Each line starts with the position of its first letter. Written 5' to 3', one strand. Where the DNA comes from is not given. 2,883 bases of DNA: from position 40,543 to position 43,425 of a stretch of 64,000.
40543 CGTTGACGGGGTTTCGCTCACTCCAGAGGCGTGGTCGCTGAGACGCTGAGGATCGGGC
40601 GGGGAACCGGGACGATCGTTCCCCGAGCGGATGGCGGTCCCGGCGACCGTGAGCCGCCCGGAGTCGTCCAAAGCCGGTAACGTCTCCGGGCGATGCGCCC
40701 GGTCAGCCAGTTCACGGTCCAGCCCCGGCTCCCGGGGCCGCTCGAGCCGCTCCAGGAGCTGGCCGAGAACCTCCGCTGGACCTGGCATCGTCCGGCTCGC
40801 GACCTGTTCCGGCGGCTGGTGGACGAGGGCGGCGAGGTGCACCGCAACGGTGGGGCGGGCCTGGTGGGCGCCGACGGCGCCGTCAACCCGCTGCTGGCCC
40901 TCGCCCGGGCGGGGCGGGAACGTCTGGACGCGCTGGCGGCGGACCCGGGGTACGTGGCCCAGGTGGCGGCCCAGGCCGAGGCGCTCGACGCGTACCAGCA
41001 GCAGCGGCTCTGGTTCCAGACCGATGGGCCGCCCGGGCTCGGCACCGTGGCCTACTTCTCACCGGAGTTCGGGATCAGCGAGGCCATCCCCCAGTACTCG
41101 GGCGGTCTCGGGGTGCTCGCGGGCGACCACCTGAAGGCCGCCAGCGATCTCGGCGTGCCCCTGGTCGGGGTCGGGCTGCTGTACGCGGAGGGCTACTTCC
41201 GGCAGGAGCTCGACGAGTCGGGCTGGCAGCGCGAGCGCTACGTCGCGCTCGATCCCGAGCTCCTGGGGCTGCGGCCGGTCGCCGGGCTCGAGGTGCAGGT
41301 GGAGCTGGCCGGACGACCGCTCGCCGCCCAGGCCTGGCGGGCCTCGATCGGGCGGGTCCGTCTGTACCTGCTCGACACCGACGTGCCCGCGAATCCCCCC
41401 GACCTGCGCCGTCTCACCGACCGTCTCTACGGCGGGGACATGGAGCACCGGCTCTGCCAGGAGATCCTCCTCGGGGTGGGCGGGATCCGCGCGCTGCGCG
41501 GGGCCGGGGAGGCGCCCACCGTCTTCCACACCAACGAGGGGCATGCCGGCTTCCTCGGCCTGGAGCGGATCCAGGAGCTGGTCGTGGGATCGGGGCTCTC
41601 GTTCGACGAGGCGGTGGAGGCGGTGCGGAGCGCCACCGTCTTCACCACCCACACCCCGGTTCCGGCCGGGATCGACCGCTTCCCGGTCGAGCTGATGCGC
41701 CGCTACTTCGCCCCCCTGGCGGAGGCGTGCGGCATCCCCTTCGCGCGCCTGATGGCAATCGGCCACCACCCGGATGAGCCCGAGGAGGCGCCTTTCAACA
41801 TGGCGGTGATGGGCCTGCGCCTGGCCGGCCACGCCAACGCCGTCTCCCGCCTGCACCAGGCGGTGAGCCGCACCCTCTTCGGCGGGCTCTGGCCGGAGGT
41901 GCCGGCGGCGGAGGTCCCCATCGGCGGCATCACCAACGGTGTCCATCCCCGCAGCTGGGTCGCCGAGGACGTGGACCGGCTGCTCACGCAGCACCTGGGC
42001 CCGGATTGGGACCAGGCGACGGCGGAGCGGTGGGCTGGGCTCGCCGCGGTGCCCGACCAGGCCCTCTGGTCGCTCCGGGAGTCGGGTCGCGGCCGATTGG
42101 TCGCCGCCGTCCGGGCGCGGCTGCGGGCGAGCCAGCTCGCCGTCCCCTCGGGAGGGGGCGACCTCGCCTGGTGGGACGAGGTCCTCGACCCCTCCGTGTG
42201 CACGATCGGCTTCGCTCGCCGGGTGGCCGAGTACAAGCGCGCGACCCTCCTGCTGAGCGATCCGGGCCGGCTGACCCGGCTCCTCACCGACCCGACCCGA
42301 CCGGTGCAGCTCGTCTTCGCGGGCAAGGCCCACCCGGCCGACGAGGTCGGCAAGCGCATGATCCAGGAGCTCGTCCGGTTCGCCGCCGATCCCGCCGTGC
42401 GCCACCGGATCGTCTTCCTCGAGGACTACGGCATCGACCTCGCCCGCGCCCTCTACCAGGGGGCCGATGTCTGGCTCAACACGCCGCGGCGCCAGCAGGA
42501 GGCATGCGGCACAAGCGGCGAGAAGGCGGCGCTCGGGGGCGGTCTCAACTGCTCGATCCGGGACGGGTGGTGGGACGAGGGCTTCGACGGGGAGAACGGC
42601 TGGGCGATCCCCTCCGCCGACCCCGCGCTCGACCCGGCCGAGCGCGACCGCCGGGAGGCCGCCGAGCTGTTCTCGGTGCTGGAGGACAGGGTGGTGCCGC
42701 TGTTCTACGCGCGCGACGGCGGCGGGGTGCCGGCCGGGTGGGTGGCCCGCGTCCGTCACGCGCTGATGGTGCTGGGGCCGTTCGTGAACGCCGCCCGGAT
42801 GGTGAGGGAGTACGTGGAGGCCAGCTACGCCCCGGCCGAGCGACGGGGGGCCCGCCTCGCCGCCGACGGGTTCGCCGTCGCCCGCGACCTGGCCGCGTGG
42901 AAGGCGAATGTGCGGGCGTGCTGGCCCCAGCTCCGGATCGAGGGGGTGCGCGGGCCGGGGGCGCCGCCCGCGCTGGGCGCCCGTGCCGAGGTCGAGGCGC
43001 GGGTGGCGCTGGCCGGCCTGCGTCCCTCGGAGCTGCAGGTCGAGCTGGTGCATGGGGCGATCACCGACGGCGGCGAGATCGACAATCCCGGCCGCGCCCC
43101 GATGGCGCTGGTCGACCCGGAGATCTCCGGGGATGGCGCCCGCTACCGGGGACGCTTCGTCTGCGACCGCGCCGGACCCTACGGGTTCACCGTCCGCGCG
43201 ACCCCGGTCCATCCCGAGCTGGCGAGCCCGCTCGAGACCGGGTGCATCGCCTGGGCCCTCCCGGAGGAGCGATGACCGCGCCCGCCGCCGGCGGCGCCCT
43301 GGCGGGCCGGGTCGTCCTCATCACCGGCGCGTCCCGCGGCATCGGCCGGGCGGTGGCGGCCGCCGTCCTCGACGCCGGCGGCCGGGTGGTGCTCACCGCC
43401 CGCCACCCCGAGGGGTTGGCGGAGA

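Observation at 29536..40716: ~11.2 kb lower-GC island bounded by a 13/14 direct repeat, with the right copy inside the first codons of glgP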

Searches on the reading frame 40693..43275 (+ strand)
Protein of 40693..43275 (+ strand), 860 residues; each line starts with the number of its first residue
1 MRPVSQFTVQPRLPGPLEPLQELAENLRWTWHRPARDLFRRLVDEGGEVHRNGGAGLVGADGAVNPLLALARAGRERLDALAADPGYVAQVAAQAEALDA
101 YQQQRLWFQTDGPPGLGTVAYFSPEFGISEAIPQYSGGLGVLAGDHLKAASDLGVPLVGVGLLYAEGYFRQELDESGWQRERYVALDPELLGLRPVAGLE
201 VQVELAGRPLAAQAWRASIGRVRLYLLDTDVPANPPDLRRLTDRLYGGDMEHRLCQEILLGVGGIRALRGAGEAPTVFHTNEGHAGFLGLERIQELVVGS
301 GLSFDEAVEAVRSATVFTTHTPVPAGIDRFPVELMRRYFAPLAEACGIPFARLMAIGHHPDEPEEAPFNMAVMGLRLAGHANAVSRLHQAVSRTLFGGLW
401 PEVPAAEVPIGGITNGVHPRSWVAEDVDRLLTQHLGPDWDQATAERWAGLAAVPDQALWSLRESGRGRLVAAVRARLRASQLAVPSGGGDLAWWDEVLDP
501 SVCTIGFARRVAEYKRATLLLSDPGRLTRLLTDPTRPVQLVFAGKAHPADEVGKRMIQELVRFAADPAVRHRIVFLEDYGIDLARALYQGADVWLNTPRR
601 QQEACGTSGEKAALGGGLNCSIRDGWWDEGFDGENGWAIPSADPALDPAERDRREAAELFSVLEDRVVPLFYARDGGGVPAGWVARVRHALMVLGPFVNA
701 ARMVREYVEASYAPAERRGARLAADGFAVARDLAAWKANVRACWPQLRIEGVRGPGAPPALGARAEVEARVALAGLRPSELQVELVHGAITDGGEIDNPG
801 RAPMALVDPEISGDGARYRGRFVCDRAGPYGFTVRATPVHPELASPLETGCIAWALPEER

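Call 8: search_protein_families(library=pfam, proteins=[window:40693-43275:+])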
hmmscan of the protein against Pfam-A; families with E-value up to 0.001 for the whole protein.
window:40693-43275:+ (860 aa): 2 families
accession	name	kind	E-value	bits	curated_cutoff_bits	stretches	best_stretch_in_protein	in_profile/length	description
PF00343.26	Phosphorylase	-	1e-24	87.3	27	2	277-625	219-579/713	Carbohydrate phosphorylase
PF11897.13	DUF3417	-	3.5e-21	76.1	25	1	13-131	1-108/109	Protein of unknown function (DUF3417)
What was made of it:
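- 40693..43275 (+): glgP (alpha-glucan phosphorylase), native right flank, intact. Pfam DUF3417 plus Phosphorylase (call 8).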

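Call 11: find_related_loci(query=window:40693-43275:+, collection=genome_contigs, flank=10000)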
Query window:40693-43275:+ (860 aa) in genome_contigs; peptide patterns used: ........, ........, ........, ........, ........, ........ (x = any residue, [..] = any of these).
598 stretches matched a pattern (row limit reached: there are more); 464 encode a relative of the query (tblastn E <= 1e-3); the best 80 are kept; 80 distinct loci.
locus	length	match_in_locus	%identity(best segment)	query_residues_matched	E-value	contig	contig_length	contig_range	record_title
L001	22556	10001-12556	81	1-852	0e+0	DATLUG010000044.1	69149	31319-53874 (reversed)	MAG TPA_asm: Candidatus Micrarchaeia archaeon isolate SMAG_U13977 k141_1348758, whole genome shotgun sequence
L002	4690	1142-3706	49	1-855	0e+0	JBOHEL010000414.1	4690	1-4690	MAG: Sciscionella sp. isolate SE1509_metabat2.bin.19 NODE_8559_length_4690_cov_2.380451, whole genome shotgun sequence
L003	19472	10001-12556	76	1-852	0e+0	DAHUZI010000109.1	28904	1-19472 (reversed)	MAG TPA_asm: Candidatus Dormiibacterota bacterium isolate clean1682 k141_779187, whole genome shotgun sequence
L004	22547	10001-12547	49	1-855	0e+0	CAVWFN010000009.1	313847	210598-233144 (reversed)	MAG: uncultured Actinomycetota bacterium isolate MFD09671.bin.1.202 genome assembly, contig: contig_32758, whole genome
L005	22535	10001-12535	46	4-854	0e+0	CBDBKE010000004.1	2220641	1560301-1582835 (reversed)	MAG: Terriglobia bacterium isolate 38b9ce2a-8c4d-4d07-85eb-86d09662256f genome assembly, contig: contig_4, whole genome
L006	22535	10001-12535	46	4-854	0e+0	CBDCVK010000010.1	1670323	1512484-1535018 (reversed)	MAG: Terriglobia bacterium isolate fbd17eb3-4d9a-4a8b-b5d4-e7992758775e genome assembly, contig: contig_10, whole genome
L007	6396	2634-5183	47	1-854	0e+0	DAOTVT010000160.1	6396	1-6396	MAG TPA_asm: Anaerolineae bacterium isolate H111_75 k127_735985, whole genome shotgun sequence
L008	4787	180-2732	43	1-855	0e+0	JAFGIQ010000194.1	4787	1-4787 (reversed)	MAG: candidate division FCPU426 bacterium isolate Zod_Metabat.219 k87_8485207, whole genome shotgun sequence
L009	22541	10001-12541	42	7-854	0e+0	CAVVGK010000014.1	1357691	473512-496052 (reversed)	MAG: uncultured Ignavibacteria bacterium isolate MFD01721.bin.1.336 genome assembly, contig: contig_6284, whole genome s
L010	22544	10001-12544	42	7-855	0e+0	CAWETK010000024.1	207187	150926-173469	MAG: uncultured Ignavibacteria bacterium isolate MFD01721.bin.1.168 genome assembly, contig: contig_63233, whole genome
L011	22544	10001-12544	42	7-855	0e+0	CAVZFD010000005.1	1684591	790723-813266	MAG: uncultured Ignavibacteria bacterium isolate MFD05942.bin.1.380 genome assembly, contig: contig_53410, whole genome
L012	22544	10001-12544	41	7-855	0e+0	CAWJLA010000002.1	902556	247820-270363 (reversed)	MAG: uncultured Bacteroidetes bacterium isolate MFD02416.bin.1.83 genome assembly, contig: contig_34345, whole genome sh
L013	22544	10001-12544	42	7-855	0e+0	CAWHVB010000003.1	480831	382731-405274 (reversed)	MAG: uncultured Ignavibacteria bacterium isolate MFD02416.bin.1.237 genome assembly, contig: contig_45065, whole genome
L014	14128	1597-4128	44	7-854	0e+0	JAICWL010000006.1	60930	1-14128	MAG: Fimbriimonadaceae bacterium isolate LS_FP_2_bin.42 k141_1396381_length_60930_cov_12.0581, whole genome shotgun sequ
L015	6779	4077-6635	42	1-860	0e+0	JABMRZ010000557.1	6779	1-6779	MAG: Candidatus Tariuqbacter arcticus isolate bin.685 k141_7279420, whole genome shotgun sequence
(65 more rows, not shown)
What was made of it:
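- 40693..43275 (+): It is 81% and 76% identical to L001 and L003 over residues 1-852 (call 11).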

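Call 25: find_encoding_contigs(protein=window:40693-43275:+, flank=10000, max_places=10)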
Protein window:40693-43275:+ (860 aa): no gene with exactly this product is on record in the collection.

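Call 35: find_related_loci(query=window:40693-43275:+, collection=metagenome_contigs, flank=10000)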
Query window:40693-43275:+ (860 aa) in metagenome_contigs; peptide patterns used: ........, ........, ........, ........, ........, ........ (x = any residue, [..] = any of these).
473 stretches matched a pattern; 307 encode a relative of the query (tblastn E <= 1e-3); the best 80 are kept; 80 distinct loci.
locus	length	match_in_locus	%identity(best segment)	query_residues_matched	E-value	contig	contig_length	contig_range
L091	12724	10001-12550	47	1-854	0e+0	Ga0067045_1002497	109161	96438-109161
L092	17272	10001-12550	47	1-854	0e+0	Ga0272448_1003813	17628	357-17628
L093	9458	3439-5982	42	7-855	0e+0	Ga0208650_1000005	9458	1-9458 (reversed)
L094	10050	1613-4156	42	7-855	0e+0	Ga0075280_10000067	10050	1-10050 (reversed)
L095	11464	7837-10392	45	1-856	0e+0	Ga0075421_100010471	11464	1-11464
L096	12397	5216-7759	41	7-855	0e+0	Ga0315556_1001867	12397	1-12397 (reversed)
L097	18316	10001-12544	41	7-855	0e+0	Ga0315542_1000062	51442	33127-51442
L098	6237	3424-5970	41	6-855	0e+0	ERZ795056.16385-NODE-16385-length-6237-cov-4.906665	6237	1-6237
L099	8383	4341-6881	40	7-855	0e+0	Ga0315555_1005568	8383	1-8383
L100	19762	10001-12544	41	7-855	0e+0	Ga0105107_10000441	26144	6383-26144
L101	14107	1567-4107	40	7-855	0e+0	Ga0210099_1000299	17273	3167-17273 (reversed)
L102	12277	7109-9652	41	7-855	0e+0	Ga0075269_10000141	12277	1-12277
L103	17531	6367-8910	41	7-855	0e+0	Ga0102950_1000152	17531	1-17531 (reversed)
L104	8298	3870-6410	41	7-855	0e+0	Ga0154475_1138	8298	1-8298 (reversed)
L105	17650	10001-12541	41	7-855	0e+0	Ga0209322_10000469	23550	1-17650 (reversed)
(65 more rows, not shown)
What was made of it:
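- Tried and rejected: Metagenome scan with glgP (call 35).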

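Call 58: find_homologous_proteins(query=window:40693-43275:+, max_evalue=1e-100)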
Query window:40693-43275:+ (860 aa): 7986 proteins with E <= 1e-100 among 8000 candidates; the best 120 are listed.
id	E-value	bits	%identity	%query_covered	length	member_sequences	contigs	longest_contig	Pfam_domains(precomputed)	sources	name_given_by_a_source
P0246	0.0e+0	1942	100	100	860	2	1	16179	PF11897.14,PF28476.1,PF00343.27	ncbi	-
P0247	0.0e+0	1557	81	99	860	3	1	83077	PF11897.14,PF28476.1,PF00343.27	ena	-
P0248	0.0e+0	1445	76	100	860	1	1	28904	PF11897.14,PF28476.1,PF00343.27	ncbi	-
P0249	0.0e+0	1191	80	76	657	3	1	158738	PF11897.14,PF00343.27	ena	-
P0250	0.0e+0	1062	59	99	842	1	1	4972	PF11897.14,PF28476.1,PF00343.27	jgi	jgi:starch phosphorylase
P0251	0.0e+0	1059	58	99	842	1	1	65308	PF11897.14,PF28476.1,PF00343.27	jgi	jgi:starch phosphorylase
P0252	0.0e+0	1056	57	99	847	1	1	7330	PF11897.14,PF28476.1,PF00343.27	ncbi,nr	ncbi:MAG: alpha-glucan family phosphorylase [Actinomycetota bacterium]|nr:alpha-glucan family phosph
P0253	0.0e+0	1052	58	99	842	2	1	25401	PF11897.14,PF28476.1,PF00343.27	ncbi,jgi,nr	ncbi:MAG: glycogen phosphorylase [Acidimicrobiaceae bacterium]|jgi:starch phosphorylase|nr:glycogen 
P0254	0.0e+0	1051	58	99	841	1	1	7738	PF11897.14,PF28476.1,PF00343.27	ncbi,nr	ncbi:MAG TPA: alpha-glucan family phosphorylase [Acidimicrobiales bacterium]|nr:alpha-glucan family 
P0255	0.0e+0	1049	58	99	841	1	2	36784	PF11897.14,PF28476.1,PF00343.27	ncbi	ncbi:MAG: alpha-glucan family phosphorylase [Acidimicrobiales bacterium]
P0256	0.0e+0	1049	57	99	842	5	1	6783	PF11897.14,PF28476.1,PF00343.27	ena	-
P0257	0.0e+0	1048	58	99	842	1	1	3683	PF11897.14,PF28476.1,PF00343.27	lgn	-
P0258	0.0e+0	1046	58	99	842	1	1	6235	PF11897.14,PF28476.1,PF00343.27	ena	-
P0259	0.0e+0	1046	57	99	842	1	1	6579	PF11897.14,PF28476.1,PF00343.27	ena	-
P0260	0.0e+0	1044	58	99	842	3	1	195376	PF11897.14,PF28476.1,PF00343.27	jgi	jgi:starch phosphorylase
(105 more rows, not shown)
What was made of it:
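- Host glgP has relatives at 76-81% (calls 11, 58).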
